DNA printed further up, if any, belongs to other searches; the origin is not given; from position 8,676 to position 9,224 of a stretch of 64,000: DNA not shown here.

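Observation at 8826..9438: Two small proteins at the 3' end of the ars operon share a C-terminal Gly/Cys tail (…GGGGCCG* and …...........*)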

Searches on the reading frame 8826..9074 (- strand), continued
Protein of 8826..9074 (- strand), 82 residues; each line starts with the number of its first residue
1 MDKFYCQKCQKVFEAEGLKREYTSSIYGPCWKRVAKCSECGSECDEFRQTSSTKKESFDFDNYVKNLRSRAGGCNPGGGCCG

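Call 80: search_protein_families(library=ncbifam, proteins=[L027:5674-5916:+], max_evalue=0.00001)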
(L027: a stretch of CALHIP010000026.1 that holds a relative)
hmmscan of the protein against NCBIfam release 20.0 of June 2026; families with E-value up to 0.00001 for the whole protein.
L027:5674-5916:+ (81 aa): 1 family
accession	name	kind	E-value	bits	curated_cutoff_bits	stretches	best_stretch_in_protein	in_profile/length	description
TIGR00412.2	redox_disulf_2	subfamily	2e-24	85.8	62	1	2-77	1-75/75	MTH895/ArsE family thioredoxin-like protein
